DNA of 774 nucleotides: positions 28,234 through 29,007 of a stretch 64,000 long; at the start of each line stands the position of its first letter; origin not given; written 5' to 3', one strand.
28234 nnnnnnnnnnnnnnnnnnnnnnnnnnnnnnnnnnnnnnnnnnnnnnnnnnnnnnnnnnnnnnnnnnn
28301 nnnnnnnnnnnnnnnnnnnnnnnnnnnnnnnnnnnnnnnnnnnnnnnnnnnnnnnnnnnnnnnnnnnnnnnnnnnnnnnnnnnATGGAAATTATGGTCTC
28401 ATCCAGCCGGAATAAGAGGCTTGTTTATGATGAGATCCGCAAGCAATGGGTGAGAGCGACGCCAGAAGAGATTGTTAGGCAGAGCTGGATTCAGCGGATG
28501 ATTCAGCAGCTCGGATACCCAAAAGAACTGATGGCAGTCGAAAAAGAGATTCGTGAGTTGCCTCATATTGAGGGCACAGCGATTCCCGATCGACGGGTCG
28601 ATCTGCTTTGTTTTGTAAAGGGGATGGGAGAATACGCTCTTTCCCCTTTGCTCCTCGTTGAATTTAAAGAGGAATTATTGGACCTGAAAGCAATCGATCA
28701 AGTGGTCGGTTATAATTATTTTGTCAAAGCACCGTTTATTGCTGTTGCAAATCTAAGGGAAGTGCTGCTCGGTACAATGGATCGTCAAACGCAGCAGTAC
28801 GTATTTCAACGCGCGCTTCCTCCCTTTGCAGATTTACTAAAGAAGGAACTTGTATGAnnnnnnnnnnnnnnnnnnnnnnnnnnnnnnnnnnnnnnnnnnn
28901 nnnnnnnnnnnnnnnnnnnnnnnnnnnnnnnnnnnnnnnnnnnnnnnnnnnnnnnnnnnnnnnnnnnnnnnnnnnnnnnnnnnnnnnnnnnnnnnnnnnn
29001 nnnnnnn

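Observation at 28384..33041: Coupled HsdR_N-like / Maf-like DUF115 / MORN / Maf-like DUF115 cassette with no obvious substrate or sugar genes nearby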

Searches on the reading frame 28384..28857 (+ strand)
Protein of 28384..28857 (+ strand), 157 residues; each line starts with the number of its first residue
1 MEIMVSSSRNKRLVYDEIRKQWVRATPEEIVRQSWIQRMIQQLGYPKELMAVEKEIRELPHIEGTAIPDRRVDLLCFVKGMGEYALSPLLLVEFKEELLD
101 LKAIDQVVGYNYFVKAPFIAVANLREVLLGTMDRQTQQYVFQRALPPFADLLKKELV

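Call 3: search_protein_families(library=pfam, proteins=[window:28384-28857:+], max_evalue=0.1)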
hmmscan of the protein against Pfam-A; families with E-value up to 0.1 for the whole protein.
window:28384-28857:+ (157 aa): 2 families
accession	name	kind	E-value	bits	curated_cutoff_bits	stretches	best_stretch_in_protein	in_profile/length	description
PF13588.12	HSDR_N_2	-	1.4e-17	64.2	25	1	27-146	1-110/110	Type I restriction enzyme R protein N terminus (HSDR_N)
PF04313.20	HSDR_N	-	0.09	13.1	25.1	0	69-132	125-192/198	Type I restriction enzyme R protein N terminus (HSDR_N)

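Call 4: search_protein_families(library=ncbifam, proteins=[window:28384-28857:+], max_evalue=0.1)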
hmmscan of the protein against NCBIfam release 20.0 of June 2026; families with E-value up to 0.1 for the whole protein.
window:28384-28857:+ (157 aa): 1 family
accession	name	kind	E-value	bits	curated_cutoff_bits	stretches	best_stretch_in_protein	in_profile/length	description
TIGR03859.1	PQQ_PqqD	equivalog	0.071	13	46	0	9-33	5-29/81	pyrroloquinoline quinone biosynthesis peptide chaperone PqqD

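Call 31: find_homologous_proteins(query=A3, max_evalue=0.001)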
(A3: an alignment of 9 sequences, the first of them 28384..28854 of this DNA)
Query A3 (9 sequences) (157 aa, profile of the alignment): 1555 proteins with E <= 0.001 among 4304 candidates; the best 120 are listed.
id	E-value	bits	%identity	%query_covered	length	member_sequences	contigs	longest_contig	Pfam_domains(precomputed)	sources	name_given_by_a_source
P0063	2.1e-67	244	53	96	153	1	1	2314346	PF13588.13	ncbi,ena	-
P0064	4.1e-65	236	49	96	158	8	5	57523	PF13588.13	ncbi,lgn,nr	ncbi:MAG: type I restriction enzyme HsdR N-terminal domain-containing protein [Parachlamydiales bact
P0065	4.4e-64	233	53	96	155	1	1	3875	PF13588.13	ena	-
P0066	7.0e-64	232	58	97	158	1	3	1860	PF13588.13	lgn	-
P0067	7.2e-64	232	54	96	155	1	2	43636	PF13588.13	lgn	-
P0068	4.0e-63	230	50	96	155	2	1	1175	PF13588.13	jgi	jgi:hypothetical protein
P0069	6.7e-63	229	50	90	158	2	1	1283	PF13588.13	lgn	-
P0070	7.2e-63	229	40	89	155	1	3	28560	PF13588.13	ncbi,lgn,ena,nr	ncbi:MAG: hypothetical protein K1060chlam1_00489 [Candidatus Anoxychlamydiales bacterium]|nr:hypothe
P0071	7.3e-63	229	54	96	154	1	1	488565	PF13588.13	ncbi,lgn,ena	-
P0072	1.0e-62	229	50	96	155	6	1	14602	PF13588.13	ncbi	ncbi:MAG: type I restriction enzyme HsdR N-terminal domain-containing protein [Chlamydiota bacterium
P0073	1.1e-62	228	48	96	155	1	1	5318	PF13588.13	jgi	jgi:hypothetical protein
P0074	1.3e-62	228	54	96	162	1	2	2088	PF13588.13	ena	-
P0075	1.6e-62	228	52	96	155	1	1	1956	PF13588.13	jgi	jgi:hypothetical protein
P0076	1.6e-62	228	49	96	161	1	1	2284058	PF13588.13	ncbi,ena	-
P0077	2.0e-62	228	56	96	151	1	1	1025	PF13588.13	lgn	-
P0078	2.8e-62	227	54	96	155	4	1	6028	PF13588.13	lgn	-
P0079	6.8e-62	226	50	89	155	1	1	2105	PF13588.13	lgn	-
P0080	7.3e-62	226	55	97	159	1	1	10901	PF13588.13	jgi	jgi:hypothetical protein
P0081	7.4e-62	226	54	96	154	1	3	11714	PF13588.13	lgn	-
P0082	1.0e-61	225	56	95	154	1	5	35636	PF13588.13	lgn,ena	-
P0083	1.1e-61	225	51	97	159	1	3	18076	PF13588.13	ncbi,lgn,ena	-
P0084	1.1e-61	225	53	90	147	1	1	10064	PF13588.13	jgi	jgi:hypothetical protein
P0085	1.1e-61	225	52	96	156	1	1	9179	PF13588.13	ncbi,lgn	-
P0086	1.2e-61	225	49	95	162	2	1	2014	PF13588.13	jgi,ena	jgi:hypothetical protein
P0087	2.6e-61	224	53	91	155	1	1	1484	PF13588.13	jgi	jgi:hypothetical protein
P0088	6.1e-61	223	53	92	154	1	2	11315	PF13588.13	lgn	-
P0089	6.5e-61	223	48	96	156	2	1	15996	PF13588.13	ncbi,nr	ncbi:MAG: type I restriction enzyme HsdR N-terminal domain-containing protein [Verrucomicrobia bacte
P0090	8.0e-61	222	47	96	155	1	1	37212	PF13588.13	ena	-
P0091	9.5e-61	222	81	98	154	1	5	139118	PF13588.13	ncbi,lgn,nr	ncbi:MAG: type I restriction enzyme HsdR N-terminal domain-containing protein [Rhabdochlamydiaceae b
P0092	1.1e-60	222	55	96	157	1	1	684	PF13588.13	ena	-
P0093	1.6e-60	221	57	96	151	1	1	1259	PF13588.13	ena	-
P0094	1.9e-60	221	54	96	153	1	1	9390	PF13588.13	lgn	-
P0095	2.7e-60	221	56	96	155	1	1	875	PF13588.13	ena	-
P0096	3.0e-60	221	52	95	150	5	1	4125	PF13588.13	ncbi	-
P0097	4.4e-60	220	53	97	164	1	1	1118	PF13588.13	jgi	jgi:hypothetical protein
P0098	4.4e-60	220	52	91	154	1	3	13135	PF13588.13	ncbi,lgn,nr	ncbi:MAG TPA: type I restriction enzyme HsdR N-terminal domain-containing protein [Rhabdochlamydiace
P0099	5.1e-60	220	52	92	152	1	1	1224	PF13588.13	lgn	-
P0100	5.8e-60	220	49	96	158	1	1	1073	PF13588.13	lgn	-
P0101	5.9e-60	220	47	96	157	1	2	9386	PF13588.13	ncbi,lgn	-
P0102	7.6e-60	219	49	97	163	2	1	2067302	PF13588.13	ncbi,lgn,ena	-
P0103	1.1e-59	219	51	96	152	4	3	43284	PF13588.13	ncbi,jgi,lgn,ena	jgi:hypothetical protein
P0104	1.1e-59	219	50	97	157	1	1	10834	PF13588.13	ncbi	-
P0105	1.2e-59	219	43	89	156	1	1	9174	PF13588.13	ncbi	-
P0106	1.6e-59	218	46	98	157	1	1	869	PF13588.13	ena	-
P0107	1.7e-59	218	50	96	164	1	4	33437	PF13588.13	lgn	-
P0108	1.8e-59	218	54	96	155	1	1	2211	PF13588.13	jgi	jgi:hypothetical protein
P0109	2.0e-59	218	51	96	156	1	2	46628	PF13588.13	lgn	-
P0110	2.2e-59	218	47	96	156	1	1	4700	PF13588.13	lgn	-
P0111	3.0e-59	217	56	96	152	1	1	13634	PF13588.13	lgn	-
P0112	3.4e-59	217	53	97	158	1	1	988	PF13588.13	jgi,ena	jgi:hypothetical protein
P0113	4.1e-59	217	49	97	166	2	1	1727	PF13588.13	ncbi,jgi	-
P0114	5.0e-59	217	43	92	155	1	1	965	PF13588.13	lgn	-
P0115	5.8e-59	216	48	95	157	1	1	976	PF13588.13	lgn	-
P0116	6.1e-59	216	52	95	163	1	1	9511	PF13588.13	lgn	-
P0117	7.0e-59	216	40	91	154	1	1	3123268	PF13588.13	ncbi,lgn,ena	-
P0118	7.4e-59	216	49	96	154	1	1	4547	PF13588.13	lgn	-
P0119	8.3e-59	216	49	90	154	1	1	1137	PF13588.13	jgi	-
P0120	9.2e-59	216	52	97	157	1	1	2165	PF13588.13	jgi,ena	-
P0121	9.5e-59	216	53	96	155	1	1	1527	PF13588.13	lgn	-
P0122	1.0e-58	216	53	96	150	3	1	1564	PF13588.13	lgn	-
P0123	1.0e-58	216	51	97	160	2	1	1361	PF13588.13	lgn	-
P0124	1.2e-58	215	55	96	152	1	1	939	PF13588.13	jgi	jgi:hypothetical protein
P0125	1.3e-58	215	51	97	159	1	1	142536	PF13588.13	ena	-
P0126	1.4e-58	215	54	90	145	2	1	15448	PF13588.13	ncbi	-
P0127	1.5e-58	215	50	96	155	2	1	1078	PF13588.13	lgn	-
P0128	1.7e-58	215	42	92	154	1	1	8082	PF13588.13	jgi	jgi:hypothetical protein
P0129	2.4e-58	214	42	90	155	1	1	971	PF13588.13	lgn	-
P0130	2.5e-58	214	53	92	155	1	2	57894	PF13588.13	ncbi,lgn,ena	-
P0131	2.7e-58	214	45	97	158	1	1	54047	PF13588.13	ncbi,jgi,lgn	-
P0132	2.8e-58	214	49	95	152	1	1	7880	PF13588.13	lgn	-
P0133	4.4e-58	213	44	94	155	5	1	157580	PF13588.13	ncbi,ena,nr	ncbi:MAG: hypothetical protein K940chlam5_01247 [Candidatus Anoxychlamydiales bacterium]|nr:hypothet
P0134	4.5e-58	213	52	97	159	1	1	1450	PF13588.13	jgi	jgi:Type I restriction enzyme R protein N terminus (HSDR_N)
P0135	5.1e-58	213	50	96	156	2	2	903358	PF13588.13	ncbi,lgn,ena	-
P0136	7.0e-58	213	48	97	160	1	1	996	PF13588.13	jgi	-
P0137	7.5e-58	213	48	92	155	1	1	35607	PF13588.13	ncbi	-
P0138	1.7e-57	212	47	97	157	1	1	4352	PF13588.13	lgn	-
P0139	1.7e-57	212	52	86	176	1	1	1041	PF13588.13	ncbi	-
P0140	1.8e-57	212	49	96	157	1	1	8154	PF13588.13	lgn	-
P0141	1.8e-57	212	42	92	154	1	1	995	PF13588.13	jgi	jgi:hypothetical protein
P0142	1.8e-57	211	53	96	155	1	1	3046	PF13588.13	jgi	jgi:hypothetical protein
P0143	2.0e-57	211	50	92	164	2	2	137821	PF13588.13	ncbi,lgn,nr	ncbi:MAG: type I restriction enzyme HsdR N-terminal domain-containing protein [Verrucomicrobia bacte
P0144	2.4e-57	211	53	94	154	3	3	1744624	PF13588.13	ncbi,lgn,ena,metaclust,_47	metaclust:\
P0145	2.5e-57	211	49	89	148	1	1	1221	PF13588.13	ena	-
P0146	2.5e-57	211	41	89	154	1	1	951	PF13588.13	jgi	-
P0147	2.9e-57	211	49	97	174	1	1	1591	PF13588.13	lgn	-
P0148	3.0e-57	211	46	90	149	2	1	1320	PF13588.13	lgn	-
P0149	4.5e-57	210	49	96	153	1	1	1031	PF13588.13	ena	-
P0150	4.6e-57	210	51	97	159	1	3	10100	PF13588.13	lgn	-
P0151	5.1e-57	210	49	95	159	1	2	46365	PF13588.13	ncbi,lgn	ncbi:MAG: type I restriction enzyme HsdR N-terminal domain-containing protein [Waddliaceae bacterium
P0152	5.4e-57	210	45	92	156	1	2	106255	PF13588.13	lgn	-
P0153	5.5e-57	210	42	92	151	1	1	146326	PF13588.13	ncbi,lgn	-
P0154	6.8e-57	210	49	96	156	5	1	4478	PF13588.13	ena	-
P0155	7.6e-57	209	54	89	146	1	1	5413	PF13588.13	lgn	-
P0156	8.3e-57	209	46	92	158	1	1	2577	PF13588.13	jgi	jgi:hypothetical protein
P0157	9.4e-57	209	49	94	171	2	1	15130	PF13588.13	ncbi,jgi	-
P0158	1.1e-56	209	45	95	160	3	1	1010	PF13588.13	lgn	-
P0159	1.2e-56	209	51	90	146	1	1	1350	PF13588.13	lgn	-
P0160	1.2e-56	209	43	90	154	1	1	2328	PF13588.13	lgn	-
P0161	1.4e-56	209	43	89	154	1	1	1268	PF13588.13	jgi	jgi:Type I restriction enzyme R protein N terminus (HSDR_N)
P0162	1.4e-56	209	49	94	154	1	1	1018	PF13588.13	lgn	-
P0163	1.6e-56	208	45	95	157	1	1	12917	PF13588.13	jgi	jgi:hypothetical protein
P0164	1.8e-56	208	51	96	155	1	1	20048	PF13588.13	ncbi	-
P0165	2.2e-56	208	54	89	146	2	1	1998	PF13588.13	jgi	-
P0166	2.3e-56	208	54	89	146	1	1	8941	PF13588.13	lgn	-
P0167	2.3e-56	208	50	94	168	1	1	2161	PF13588.13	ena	-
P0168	3.0e-56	208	44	95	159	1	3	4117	PF13588.13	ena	-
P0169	3.7e-56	207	52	91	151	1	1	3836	PF13588.13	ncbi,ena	-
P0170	3.7e-56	207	49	94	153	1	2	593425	PF13588.13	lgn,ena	-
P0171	4.3e-56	207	42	92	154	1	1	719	PF13588.13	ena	-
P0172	4.4e-56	207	47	96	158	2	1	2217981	PF13588.13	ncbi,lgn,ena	-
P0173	4.7e-56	207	47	92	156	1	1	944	PF13588.13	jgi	jgi:hypothetical protein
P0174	5.5e-56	207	54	93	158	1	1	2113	PF13588.13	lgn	-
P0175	5.8e-56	207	50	92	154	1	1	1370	PF13588.13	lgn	-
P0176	6.1e-56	207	44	90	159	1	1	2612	PF13588.13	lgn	-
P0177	6.5e-56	206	46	89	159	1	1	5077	PF13588.13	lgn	-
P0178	7.2e-56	206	69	96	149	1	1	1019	PF13588.13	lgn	-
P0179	7.3e-56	206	45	96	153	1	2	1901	PF13588.13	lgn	-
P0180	7.6e-56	206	51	96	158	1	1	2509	PF13588.13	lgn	-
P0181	8.6e-56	206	43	96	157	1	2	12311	PF13588.13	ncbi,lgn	-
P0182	9.4e-56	206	43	89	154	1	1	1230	PF13588.13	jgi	jgi:hypothetical protein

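Call 32: find_encoding_contigs(protein=P0064, flank=7000, max_places=2)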
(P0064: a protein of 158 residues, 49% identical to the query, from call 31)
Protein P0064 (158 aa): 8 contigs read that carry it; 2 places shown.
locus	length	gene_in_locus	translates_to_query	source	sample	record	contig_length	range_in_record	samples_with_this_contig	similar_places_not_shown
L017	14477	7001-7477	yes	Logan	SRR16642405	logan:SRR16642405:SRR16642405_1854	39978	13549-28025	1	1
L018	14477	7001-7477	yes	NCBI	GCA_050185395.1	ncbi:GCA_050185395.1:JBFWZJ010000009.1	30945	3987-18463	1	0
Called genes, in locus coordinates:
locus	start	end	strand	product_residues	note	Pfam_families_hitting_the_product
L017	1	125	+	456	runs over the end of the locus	PF13173:AAA_14, PF13635:DUF4143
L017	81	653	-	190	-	PF13578:Methyltransf_24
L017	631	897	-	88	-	-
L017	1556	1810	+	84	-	-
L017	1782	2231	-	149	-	-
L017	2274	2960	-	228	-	PF11967:RecO_N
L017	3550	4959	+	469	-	-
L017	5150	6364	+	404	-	PF04055:Radical_SAM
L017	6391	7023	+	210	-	PF02482:Ribosomal_S30AE, PF16321:Ribosom_S30AE_C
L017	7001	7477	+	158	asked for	PF13588:HSDR_N_2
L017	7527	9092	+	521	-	PF01973:MptE-like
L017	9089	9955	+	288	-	PF07661:MORN_2 (faint)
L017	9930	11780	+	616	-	PF01973:MptE-like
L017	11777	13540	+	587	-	PF00664:ABC_membrane, PF00005:ABC_tran, PF02463:SMC_N (weak)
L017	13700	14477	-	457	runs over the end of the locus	PF00072:Response_reg, PF00158:Sigma54_activat, PF14532:Sigma54_activ_2, PF25601:AAA_lid_14, PF02954:HTH_8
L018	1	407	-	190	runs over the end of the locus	PF13578:Methyltransf_24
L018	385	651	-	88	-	-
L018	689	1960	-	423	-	PF07690:MFS_1, PF00083:Sugar_tr (weak), PF07690:MFS_1 (weak)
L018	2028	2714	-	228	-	PF11967:RecO_N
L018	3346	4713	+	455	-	-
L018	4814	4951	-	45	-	-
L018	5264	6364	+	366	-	PF04055:Radical_SAM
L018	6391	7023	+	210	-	PF02482:Ribosomal_S30AE, PF16321:Ribosom_S30AE_C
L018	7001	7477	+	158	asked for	PF13588:HSDR_N_2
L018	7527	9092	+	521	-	PF01973:MptE-like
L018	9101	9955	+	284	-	PF07661:MORN_2 (faint)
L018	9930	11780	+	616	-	PF01973:MptE-like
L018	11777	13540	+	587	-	PF00664:ABC_membrane, PF02463:SMC_N (weak), PF00005:ABC_tran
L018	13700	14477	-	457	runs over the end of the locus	PF00072:Response_reg, PF00158:Sigma54_activat, PF14532:Sigma54_activ_2, PF25601:AAA_lid_14, PF02954:HTH_8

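Call 33: find_encoding_contigs(protein=P0151, flank=7000, max_places=1)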
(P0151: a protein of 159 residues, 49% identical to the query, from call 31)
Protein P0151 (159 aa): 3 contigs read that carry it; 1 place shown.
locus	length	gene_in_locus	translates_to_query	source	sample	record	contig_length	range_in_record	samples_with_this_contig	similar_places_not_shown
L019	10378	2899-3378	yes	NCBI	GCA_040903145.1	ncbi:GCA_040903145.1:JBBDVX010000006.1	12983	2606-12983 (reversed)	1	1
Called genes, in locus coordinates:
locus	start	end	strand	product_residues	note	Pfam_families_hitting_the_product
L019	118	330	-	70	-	PF01809:YidD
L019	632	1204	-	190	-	PF11967:RecO_N, PF02565:RecO_C (weak)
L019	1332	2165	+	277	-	-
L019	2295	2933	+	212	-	PF02482:Ribosomal_S30AE, PF16321:Ribosom_S30AE_C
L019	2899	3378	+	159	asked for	PF13588:HSDR_N_2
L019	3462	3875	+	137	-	-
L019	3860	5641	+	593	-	PF01973:MptE-like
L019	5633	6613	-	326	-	-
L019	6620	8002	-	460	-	PF00443:UCH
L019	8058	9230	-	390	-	PF07690:MFS_1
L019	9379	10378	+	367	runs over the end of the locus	PF25917:BSH_RND, PF25876:HH_MFP_RND, PF25944:Beta-barrel_RND, PF25954:Beta-barrel_RND_2 (weak), PF25967:RND-MFP_C, PF25989:YknX_C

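Call 34: find_encoding_contigs(protein=P0144, flank=7000, max_places=1)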
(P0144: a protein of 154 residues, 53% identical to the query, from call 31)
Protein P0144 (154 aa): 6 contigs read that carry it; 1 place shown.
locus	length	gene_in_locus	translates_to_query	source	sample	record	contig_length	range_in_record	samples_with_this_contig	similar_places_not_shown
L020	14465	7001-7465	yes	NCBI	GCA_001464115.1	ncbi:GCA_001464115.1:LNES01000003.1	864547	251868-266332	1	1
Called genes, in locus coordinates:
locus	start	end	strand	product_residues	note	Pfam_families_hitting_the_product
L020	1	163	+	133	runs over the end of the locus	-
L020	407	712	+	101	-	-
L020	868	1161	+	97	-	PF02979:NHase_alpha, PF27793:RNP_Burkhold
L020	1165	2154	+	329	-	-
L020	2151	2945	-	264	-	PF02582:DUF155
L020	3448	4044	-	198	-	PF11967:RecO_N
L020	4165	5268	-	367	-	-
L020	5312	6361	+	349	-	PF04055:Radical_SAM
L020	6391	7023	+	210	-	PF02482:Ribosomal_S30AE, PF16321:Ribosom_S30AE_C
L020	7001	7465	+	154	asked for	PF13588:HSDR_N_2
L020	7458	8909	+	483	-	PF01973:MptE-like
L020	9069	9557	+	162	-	-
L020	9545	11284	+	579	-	PF01973:MptE-like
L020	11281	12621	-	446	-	PF00072:Response_reg, PF00158:Sigma54_activat, PF14532:Sigma54_activ_2, PF07728:AAA_5 (faint), PF25601:AAA_lid_14, PF02954:HTH_8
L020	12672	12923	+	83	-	-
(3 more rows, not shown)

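Call 49: predict_structure(alignment_id=A4)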
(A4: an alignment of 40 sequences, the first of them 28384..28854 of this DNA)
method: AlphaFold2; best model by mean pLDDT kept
length: 157 residues; sequences in the alignment: 40
mean_pLDDT: 90.6   pTM: 0.84
mean pLDDT of the five models: 90.6, 90.5, 90.4, 90.1, 87.8
residues with pLDDT >= 90: 124; 70-90: 19; 50-70: 7; < 50: 7
segments of 3 or more residues with pLDDT < 50: 2-8
pLDDT, mean of each block of 10 residues (from residue 1): 50 92 96 98 98 93 84 94 85 96 96 96 98 94 97 83
secondary structure, 60 per line:
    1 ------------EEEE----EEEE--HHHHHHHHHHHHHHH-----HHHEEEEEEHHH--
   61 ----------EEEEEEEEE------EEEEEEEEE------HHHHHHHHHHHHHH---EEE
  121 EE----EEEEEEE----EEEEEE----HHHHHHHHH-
elements in order: E13-16 E21-24 H27-41 E50-55 E71-79 E86-94 H101-114 E118-122 E127-133 E138-143 H148-156

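Call 50: search_solved_structures(query=A4, max_evalue=1, show_alignments=2)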
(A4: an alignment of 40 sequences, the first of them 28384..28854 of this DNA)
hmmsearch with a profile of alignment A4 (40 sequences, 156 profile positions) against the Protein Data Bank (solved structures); distinct sequences matched with E-value up to 1: 1.
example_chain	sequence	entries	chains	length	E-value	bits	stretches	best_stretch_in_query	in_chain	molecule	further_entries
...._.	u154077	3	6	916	0.05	16.7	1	23-94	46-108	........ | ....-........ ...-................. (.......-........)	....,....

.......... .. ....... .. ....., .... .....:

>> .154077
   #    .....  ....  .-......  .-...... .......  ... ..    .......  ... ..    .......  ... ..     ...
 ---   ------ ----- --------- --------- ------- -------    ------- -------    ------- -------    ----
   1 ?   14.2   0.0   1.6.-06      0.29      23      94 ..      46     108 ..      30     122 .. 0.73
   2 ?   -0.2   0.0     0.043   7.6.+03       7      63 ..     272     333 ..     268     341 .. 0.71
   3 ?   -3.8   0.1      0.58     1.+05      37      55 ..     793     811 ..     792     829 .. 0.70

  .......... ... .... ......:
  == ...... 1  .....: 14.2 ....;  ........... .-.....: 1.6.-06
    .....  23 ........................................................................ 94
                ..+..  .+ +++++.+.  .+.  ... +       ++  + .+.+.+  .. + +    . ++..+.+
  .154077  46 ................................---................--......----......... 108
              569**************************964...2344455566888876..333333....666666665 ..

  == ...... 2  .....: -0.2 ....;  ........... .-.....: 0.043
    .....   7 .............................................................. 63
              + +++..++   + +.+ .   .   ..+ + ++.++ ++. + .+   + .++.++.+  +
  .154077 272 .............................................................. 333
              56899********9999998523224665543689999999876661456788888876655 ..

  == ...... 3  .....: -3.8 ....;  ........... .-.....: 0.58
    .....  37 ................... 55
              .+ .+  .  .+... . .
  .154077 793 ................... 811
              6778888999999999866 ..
